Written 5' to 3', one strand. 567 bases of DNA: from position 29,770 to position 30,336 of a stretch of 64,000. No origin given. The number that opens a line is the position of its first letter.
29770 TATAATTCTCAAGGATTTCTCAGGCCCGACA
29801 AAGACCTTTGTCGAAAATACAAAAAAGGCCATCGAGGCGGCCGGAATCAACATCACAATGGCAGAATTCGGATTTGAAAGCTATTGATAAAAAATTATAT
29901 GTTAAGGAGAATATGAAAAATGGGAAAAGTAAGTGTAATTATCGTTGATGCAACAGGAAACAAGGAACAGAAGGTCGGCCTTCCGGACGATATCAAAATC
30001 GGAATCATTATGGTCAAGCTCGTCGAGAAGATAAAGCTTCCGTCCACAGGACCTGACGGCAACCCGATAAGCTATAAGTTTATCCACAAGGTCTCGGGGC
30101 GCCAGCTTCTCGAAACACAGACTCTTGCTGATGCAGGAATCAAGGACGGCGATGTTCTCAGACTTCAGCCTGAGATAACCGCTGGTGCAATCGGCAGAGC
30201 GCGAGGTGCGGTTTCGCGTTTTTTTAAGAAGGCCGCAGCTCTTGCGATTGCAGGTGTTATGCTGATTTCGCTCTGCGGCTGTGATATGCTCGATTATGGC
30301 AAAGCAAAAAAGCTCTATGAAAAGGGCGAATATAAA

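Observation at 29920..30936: Ubl encoded as a tethered pro-protein fused to a lipoprotein-like paralogue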

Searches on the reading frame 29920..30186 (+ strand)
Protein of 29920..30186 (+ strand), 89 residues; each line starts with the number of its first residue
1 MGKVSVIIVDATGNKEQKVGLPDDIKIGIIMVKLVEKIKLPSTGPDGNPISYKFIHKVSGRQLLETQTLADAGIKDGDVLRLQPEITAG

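Call 21: find_related_loci(query=window:29920-30186:+, collection=genome_contigs, flank=10000)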
Query seq(89 aa) (89 aa) in genome_contigs; peptide patterns used: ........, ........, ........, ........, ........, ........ (x = any residue, [..] = any of these).
453 stretches matched a pattern; 102 encode a relative of the query (tblastn E <= 1e-3); the best 80 are kept; 80 distinct loci.
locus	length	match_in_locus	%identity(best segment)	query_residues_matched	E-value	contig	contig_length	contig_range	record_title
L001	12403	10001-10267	98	1-89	2e-53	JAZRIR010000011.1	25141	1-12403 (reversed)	MAG: Clostridia bacterium isolate T1900045473_YK20190165.MAGScoT_cleanbin_000003 SGB_7243_k141_1893599, whole genome sho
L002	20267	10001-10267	97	1-89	3e-53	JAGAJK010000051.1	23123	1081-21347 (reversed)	MAG: Clostridia bacterium isolate RGIG8497 Water_deer_Cecum-1__c193918, whole genome shotgun sequence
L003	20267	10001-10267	96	1-89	4e-53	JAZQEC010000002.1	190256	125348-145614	MAG: Clostridia bacterium isolate T1900044635_TS20190101.MAGScoT_cleanbin_000035 SGB_1131_k141_155228, whole genome shot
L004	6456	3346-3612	97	1-89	4e-53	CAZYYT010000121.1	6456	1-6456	MAG TPA_asm: uncultured Oscillospiraceae bacterium isolate SRP192927_co4_613 genome assembly, contig: NODE_32660_length_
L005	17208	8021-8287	96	1-89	4e-53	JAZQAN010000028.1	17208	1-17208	MAG: Clostridia bacterium isolate T1900044642_TS20190108.MAGScoT_cleanbin_000091 SGB_1291_k141_794892, whole genome shot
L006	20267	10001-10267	96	1-89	1e-52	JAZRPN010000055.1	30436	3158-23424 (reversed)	MAG: Clostridia bacterium isolate T1900045376_YK20190066.MAGScoT_cleanbin_000010 SGB_6873_k141_2370726, whole genome sho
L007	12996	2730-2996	92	1-89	5e-52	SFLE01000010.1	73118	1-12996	MAG: Clostridiales bacterium isolate W2P12.025 Contig124, whole genome shotgun sequence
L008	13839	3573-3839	92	1-89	5e-52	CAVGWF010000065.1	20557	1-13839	Escherichia coli isolate H07611-L1_cleanbin_000006 genome assembly, contig: Spades_H07611-L1_contig_922, whole genome sh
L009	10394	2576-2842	92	1-89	6e-52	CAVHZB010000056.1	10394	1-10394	Phascolarctobacterium succinatutens isolate H07649-L1_cleanbin_000061 genome assembly, contig: Spades_H07649-L1_contig_4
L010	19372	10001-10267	91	1-89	1e-51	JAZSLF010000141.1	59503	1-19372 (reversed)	MAG: Eubacteriales bacterium isolate T1900044558_TS20190024.MAGScoT_cleanbin_000036 SGB_337_k141_2921888, whole genome s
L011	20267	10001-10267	93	1-89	1e-51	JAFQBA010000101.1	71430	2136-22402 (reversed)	MAG: Clostridia bacterium isolate RGIG1656 Goat_Cecum-1__c538976, whole genome shotgun sequence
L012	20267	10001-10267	93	1-89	3e-51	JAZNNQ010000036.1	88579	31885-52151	MAG: Eubacteriales bacterium isolate T1900044654_TS20190120.MAGScoT_cleanbin_000015 SGB_1466_k141_863017, whole genome s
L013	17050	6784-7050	92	1-89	4e-51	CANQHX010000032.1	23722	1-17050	MAG: uncultured Lachnospiraceae bacterium isolate Lapin-030__bin47 genome assembly, contig: Lapin-030__NODE_2983_length_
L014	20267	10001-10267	91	1-89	2e-51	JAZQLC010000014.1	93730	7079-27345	MAG: Acutalibacteraceae bacterium isolate T1900044611_TS20190077.MAGScoT_cleanbin_000013 SGB_803_k141_1276181, whole gen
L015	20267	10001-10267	92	1-89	2e-51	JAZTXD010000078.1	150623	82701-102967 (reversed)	MAG: Candidatus Flemingiibacterium sp. isolate T1900045331_YK20190020.MAGScoT_cleanbin_000017 SGB_6526_k141_890062, whol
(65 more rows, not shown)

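Call 34: search_solved_structures(query=window:29920-30186:+, max_evalue=10, show_alignments=3)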
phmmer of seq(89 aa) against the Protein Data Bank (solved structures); distinct sequences matched with E-value up to 10: 11.
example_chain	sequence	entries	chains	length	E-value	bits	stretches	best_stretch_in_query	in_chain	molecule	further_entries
6fj7_A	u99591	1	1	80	0.1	16.3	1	6-82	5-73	Ubiquitin-like protein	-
5zew_A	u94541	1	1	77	0.17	15.7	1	14-80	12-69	Ubiquitin-like protein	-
6fnn_C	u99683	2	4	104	0.18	15.6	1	4-82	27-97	Ubiquitin-like protein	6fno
2mqj_A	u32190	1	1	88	0.2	15.4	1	14-82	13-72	Ubiquitin-like protein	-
4r40_A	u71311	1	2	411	0.47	14.2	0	33-75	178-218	Protein TolB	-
4pwz_A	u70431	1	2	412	0.47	14.2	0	33-75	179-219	Protein TolB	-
6pnv_A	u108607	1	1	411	0.54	14.1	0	36-75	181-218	Tol-Pal system protein TolB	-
2w8b_B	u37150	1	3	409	1.5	12.6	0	36-75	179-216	PROTEIN TOLB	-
2w8b_A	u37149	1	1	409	1.5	12.6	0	36-75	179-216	PROTEIN TOLB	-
1crz_A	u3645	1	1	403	1.5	12.6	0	36-75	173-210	TOLB PROTEIN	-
2hqs_A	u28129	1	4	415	1.6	12.6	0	36-75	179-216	Protein tolB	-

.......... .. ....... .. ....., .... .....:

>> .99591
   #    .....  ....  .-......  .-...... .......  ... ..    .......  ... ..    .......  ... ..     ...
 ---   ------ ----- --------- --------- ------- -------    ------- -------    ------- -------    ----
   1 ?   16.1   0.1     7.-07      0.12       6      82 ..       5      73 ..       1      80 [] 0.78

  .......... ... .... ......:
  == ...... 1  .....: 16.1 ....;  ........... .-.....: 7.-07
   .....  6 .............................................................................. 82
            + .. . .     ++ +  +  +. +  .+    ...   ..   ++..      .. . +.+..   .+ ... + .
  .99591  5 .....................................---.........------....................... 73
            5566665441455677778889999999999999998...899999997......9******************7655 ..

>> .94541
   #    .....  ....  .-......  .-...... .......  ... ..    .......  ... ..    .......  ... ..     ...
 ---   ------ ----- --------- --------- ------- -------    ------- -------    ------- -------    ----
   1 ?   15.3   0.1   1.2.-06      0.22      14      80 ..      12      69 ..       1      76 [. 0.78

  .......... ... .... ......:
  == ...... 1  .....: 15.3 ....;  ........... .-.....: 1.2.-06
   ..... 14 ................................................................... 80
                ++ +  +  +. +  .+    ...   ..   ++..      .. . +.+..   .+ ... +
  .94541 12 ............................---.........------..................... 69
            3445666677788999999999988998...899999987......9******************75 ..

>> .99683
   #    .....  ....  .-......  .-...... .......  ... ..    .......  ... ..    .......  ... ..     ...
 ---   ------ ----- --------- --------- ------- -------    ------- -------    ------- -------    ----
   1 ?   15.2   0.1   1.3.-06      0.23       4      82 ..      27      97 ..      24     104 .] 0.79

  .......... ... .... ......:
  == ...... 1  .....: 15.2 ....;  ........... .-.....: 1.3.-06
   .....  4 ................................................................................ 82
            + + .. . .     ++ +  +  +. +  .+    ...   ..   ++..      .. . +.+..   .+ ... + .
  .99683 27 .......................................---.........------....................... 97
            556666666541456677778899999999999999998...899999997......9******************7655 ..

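Call 72: find_related_loci(query=window:29920-30186:+, collection=viral_contigs, flank=10000)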
Query seq(89 aa) (89 aa) in viral_contigs; peptide patterns used: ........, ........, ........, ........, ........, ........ (x = any residue, [..] = any of these).
33 stretches matched a pattern, but none encodes a relative of the query by tblastn (E <= 1e-3).
